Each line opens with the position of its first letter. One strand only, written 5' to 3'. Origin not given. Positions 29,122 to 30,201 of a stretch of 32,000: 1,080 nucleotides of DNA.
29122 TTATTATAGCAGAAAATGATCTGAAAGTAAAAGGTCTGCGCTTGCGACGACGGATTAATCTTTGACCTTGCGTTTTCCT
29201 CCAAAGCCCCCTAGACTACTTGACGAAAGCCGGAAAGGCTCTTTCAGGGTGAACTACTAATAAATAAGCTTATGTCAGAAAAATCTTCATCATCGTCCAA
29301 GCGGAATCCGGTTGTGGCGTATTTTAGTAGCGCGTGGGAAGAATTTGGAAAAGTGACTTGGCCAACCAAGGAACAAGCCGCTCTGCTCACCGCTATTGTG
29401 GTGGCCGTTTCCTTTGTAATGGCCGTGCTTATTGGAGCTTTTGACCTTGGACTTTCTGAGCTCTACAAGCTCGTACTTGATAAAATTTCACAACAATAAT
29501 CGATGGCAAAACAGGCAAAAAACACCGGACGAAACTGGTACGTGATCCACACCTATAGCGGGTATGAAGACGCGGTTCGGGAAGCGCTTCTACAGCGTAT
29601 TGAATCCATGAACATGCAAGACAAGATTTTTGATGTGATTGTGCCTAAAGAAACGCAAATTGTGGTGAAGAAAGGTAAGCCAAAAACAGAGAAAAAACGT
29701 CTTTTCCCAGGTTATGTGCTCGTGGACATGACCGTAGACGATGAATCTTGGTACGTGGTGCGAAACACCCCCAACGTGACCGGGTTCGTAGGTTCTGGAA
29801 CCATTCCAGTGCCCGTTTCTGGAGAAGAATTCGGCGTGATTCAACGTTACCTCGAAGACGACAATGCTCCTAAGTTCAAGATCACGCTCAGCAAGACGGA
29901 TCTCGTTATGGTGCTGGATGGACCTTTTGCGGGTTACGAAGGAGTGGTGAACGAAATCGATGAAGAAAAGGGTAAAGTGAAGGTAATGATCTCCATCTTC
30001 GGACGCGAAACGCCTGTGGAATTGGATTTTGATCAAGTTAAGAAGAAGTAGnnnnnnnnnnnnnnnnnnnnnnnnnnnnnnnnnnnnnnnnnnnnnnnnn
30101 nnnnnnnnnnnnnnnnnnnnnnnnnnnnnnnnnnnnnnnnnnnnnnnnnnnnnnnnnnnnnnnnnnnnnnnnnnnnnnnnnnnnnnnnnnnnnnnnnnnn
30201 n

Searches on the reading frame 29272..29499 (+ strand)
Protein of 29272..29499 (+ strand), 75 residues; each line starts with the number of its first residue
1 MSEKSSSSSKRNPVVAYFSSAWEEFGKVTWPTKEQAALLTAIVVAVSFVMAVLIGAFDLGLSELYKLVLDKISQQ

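Call 7: search_protein_families(library=pfam, proteins=[window:29272-29499:+], max_evalue=0.01)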
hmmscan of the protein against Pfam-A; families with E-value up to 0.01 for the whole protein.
window:29272-29499:+ (75 aa): 1 family
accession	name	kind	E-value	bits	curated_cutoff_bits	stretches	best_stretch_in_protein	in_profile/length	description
PF00584.25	SecE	-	1.4e-15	57.4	22.7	1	16-69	2-55/55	SecE/Sec61-gamma subunits of protein translocation complex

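Call 8: search_protein_families(library=ncbifam, proteins=[window:29272-29499:+], max_evalue=0.01)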
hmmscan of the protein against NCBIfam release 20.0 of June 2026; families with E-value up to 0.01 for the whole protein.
window:29272-29499:+ (75 aa): 11 families
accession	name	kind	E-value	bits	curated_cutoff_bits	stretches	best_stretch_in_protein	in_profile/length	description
TIGR00964.1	secE_bact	equivalog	3.4e-12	46.1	27.55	1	15-69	2-56/57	preprotein translocase subunit SecE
NF004371.0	PRK05740.1-1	equivalog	8.6e-10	38.8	109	1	10-69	63-123/126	preprotein translocase subunit SecE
NF004373.0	PRK05740.1-3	equivalog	2.5e-07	30.6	154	1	15-69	95-149/150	preprotein translocase subunit SecE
NF005782.0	PRK07597.9-1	equivalog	6.9e-07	29.8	201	1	11-69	102-163/164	preprotein translocase subunit SecE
NF004375.0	PRK05740.1-6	equivalog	1.3e-06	28.6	177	1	16-69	81-134/136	preprotein translocase subunit SecE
NF004378.0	PRK05740.2-4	equivalog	2e-06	28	171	1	14-64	66-116/122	preprotein translocase subunit SecE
NF004379.0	PRK05740.2-5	equivalog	3.2e-06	26.9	150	1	14-62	68-116/127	preprotein translocase subunit SecE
NF004376.0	PRK05740.2-1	equivalog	3.9e-06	26.8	162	1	14-58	79-123/138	preprotein translocase subunit SecE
NF005783.0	PRK07597.9-4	equivalog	4.6e-06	27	127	1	4-58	42-96/109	preprotein translocase subunit SecE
NF004374.0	PRK05740.1-5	equivalog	1e-05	25.5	180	1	10-61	64-115/127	preprotein translocase subunit SecE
NF004372.0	PRK05740.1-2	equivalog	1.1e-05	25.5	134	1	14-59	66-111/123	preprotein translocase subunit SecE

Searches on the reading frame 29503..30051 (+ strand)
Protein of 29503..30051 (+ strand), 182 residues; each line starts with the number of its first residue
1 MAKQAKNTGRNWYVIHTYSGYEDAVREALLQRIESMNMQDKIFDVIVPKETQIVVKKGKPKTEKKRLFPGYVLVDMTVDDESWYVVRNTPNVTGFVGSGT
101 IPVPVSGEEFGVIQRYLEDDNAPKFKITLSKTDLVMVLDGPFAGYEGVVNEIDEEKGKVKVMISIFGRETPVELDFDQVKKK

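Call 7: search_protein_families(library=pfam, proteins=[window:29503-30051:+], max_evalue=0.01)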
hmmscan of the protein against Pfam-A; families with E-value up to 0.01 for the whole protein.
window:29503-30051:+ (182 aa): 2 families
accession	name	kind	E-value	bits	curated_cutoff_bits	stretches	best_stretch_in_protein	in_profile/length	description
PF02357.24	NusG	-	9.1e-28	97.1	22.2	1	11-110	2-89/93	Transcription termination factor nusG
PF00467.35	KOW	-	9.8e-08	32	22.3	1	133-161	3-31/32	KOW motif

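Call 8: search_protein_families(library=ncbifam, proteins=[window:29503-30051:+], max_evalue=0.01)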
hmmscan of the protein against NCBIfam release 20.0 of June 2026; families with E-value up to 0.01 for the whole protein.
window:29503-30051:+ (182 aa): 8 families
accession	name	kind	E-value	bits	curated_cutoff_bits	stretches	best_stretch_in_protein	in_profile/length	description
TIGR00922.1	nusG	equivalog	1e-59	201.2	135.7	1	12-181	1-171/172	transcription termination/antitermination protein NusG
TIGR01956.2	NusG_myco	equivalog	1.6e-41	142.5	150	3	57-118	76-140/239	transcription termination/antitermination protein NusG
NF033641.1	antiterm_LoaP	exception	1.6e-31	109.7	125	1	12-180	1-165/166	antiterminator LoaP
TIGR01955.1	RfaH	equivalog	2.3e-16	60.2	144.5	1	32-179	12-158/159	transcription/translation regulatory transformer protein RfaH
NF033644.1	antiterm_UpxY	subfamily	8.3e-15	55.1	100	1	12-164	1-149/164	UpxY family transcription antiterminator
NF006534.0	PRK09014.1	equivalog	6.9e-10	39.1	124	1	38-181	21-161/162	transcription/translation regulatory transformer protein RfaH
TIGR00405.1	KOW_elon_Spt5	equivalog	6.2e-07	29.5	69.95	1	69-180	38-138/145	transcription elongation factor Spt5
TIGR01080.1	rplX_A_E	equivalog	0.0044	17.4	47.65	1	126-161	39-74/116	50S ribosomal protein L24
